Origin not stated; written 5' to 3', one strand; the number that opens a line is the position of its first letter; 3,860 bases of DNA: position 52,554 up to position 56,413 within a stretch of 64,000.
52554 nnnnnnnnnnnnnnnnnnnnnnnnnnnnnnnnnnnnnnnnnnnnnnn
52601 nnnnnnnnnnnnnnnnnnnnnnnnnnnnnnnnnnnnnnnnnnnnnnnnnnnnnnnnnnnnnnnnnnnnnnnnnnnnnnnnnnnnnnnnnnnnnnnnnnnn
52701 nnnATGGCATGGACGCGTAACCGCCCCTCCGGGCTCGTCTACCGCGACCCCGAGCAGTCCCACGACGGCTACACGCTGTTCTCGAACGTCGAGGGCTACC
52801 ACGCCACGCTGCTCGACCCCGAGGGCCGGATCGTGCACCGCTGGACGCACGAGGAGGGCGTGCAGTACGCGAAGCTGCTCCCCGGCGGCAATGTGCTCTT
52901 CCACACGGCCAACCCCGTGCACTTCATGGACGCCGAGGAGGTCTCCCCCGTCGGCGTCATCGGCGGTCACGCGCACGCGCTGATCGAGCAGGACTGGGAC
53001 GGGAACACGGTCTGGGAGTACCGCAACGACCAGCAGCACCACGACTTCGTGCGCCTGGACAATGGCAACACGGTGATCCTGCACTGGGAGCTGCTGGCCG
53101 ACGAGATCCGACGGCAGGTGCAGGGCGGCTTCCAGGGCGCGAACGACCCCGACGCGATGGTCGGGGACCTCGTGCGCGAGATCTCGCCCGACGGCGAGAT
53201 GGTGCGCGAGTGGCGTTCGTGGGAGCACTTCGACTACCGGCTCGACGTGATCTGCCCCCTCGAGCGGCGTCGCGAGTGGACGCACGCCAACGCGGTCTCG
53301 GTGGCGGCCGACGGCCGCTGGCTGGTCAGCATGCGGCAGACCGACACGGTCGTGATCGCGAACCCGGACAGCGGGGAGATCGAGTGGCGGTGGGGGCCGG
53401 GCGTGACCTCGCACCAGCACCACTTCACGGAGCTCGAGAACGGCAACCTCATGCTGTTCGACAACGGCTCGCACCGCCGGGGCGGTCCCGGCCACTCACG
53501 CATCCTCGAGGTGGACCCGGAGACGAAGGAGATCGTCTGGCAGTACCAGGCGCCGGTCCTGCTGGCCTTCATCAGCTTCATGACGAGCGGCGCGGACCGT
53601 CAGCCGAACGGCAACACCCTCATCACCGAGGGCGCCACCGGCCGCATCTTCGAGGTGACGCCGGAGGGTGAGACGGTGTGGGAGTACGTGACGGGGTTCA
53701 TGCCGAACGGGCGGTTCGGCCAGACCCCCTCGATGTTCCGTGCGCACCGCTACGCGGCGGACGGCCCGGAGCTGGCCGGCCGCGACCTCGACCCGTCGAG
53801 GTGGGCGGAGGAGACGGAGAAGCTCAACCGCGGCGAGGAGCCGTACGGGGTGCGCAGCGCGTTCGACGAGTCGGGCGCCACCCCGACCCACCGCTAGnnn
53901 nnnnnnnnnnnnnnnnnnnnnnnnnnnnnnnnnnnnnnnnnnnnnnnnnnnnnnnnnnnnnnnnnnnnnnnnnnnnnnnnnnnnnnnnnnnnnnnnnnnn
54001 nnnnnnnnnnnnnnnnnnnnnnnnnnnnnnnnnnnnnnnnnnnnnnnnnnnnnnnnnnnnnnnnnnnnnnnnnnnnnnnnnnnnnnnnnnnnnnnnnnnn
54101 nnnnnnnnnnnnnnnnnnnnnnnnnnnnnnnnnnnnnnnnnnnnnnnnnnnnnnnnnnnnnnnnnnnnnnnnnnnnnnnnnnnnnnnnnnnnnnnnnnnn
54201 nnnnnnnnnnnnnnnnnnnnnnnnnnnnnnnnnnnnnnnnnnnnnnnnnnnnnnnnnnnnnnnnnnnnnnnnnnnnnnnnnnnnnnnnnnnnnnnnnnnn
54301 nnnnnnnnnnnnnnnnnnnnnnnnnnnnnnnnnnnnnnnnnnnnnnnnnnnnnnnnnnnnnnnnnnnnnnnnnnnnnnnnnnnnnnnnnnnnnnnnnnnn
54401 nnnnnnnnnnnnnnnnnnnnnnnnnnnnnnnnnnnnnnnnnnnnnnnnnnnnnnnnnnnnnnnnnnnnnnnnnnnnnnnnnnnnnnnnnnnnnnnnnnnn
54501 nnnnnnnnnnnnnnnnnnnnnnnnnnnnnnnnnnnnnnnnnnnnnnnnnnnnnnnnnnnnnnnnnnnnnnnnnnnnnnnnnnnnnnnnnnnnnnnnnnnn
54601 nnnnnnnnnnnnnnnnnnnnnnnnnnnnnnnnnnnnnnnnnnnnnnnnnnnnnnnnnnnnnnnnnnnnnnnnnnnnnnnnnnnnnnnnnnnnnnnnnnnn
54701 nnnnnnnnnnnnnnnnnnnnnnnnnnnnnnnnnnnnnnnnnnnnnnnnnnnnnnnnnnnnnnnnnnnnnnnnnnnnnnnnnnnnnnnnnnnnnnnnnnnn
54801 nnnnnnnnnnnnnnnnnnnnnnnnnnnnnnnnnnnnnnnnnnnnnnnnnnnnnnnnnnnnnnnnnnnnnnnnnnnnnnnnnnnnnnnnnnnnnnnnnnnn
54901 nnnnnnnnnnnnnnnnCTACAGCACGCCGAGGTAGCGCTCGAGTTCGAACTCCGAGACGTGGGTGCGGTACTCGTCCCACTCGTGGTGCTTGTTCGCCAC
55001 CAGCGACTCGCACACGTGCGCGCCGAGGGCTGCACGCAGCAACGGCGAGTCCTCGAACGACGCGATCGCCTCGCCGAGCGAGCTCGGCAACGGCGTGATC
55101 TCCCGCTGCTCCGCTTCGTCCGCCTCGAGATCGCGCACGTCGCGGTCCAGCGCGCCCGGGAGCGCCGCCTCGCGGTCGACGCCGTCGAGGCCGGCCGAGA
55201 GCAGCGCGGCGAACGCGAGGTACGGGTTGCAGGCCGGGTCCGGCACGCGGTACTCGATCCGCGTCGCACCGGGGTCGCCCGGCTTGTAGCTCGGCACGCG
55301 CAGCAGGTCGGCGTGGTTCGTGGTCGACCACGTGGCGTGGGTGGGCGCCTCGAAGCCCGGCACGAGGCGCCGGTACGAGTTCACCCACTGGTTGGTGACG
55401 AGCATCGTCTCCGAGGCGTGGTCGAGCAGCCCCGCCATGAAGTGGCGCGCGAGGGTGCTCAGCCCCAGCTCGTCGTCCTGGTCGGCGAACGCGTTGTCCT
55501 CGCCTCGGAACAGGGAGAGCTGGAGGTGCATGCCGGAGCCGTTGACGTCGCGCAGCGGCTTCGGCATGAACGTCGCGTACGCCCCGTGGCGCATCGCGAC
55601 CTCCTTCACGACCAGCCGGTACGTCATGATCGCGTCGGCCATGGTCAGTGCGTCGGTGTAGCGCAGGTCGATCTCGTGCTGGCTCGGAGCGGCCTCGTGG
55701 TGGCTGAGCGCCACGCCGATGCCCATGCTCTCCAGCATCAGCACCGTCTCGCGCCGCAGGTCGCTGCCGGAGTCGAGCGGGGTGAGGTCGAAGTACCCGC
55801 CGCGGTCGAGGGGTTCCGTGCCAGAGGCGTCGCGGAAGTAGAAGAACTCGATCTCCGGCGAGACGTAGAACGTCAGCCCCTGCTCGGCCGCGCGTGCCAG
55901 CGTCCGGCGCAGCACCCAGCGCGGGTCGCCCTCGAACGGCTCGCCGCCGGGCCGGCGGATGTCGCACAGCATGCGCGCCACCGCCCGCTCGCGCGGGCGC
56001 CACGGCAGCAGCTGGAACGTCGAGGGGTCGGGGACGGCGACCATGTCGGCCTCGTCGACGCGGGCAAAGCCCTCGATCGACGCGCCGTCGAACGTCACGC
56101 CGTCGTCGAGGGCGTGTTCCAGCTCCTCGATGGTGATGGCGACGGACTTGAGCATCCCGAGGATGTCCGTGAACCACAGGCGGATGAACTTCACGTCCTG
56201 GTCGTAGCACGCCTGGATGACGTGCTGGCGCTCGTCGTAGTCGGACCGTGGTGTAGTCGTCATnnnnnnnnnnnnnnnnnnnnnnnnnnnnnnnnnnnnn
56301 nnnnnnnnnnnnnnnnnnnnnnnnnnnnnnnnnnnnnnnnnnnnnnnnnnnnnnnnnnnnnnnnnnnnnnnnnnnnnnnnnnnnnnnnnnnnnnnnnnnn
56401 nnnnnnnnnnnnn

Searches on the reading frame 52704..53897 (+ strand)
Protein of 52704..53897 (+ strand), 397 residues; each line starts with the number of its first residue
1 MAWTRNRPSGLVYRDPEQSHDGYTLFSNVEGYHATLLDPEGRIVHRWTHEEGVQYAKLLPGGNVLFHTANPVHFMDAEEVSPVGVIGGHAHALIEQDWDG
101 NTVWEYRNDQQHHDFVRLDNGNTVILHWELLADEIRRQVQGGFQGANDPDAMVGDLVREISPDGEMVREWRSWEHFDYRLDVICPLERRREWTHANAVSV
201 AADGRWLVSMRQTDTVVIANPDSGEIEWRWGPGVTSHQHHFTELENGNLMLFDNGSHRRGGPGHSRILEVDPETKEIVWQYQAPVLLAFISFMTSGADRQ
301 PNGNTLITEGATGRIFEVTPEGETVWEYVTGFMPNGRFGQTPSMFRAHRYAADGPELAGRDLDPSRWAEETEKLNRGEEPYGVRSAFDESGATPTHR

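Call 42: search_protein_families(library=pfam, proteins=[window:52704-53897:+])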
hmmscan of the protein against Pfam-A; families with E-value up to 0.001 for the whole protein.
window:52704-53897:+ (397 aa): 4 families
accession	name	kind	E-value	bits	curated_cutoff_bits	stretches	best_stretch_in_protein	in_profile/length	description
PF05935.17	Arylsulfotrans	-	3.3e-22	79.5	24.2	2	79-232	68-215/374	Arylsulfotransferase (ASST)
PF14269.12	Arylsulfotran_2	-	2.7e-19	70.1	27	1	96-330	30-300/301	Arylsulfotransferase (ASST)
PF13360.13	PQQ_2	-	4.5e-07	30.2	27.6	1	197-332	26-147/233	Outer membrane protein assembly factor BamB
PF22701.2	Mala_s_1-like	-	4.8e-06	26.9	27.5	0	199-331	5-127/195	Mal s 1 allergenic protein-like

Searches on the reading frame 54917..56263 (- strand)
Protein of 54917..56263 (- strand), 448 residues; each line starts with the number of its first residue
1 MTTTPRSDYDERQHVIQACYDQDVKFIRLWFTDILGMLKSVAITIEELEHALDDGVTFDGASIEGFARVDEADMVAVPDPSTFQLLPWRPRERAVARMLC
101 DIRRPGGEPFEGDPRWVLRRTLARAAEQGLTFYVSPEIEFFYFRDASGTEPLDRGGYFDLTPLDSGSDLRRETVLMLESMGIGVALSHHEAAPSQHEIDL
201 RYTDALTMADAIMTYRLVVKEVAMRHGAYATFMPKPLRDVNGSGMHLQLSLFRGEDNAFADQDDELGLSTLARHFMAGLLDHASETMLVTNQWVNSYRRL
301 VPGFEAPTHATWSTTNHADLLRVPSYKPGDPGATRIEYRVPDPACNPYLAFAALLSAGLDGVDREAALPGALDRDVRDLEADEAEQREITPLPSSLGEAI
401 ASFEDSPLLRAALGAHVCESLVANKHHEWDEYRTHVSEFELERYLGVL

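Call 42: search_protein_families(library=pfam, proteins=[window:54917-56263:-])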
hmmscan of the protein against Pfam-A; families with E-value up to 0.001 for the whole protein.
window:54917-56263:- (448 aa): 2 families
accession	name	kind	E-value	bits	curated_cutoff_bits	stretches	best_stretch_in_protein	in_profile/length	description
PF00120.29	Gln-synt_C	-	3.3e-118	395.1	24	1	112-444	2-344/344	Glutamine synthetase, catalytic domain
PF03951.24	Gln-synt_N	-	4.3e-29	100.4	33.4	1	23-104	1-81/82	Glutamine synthetase, beta-Grasp domain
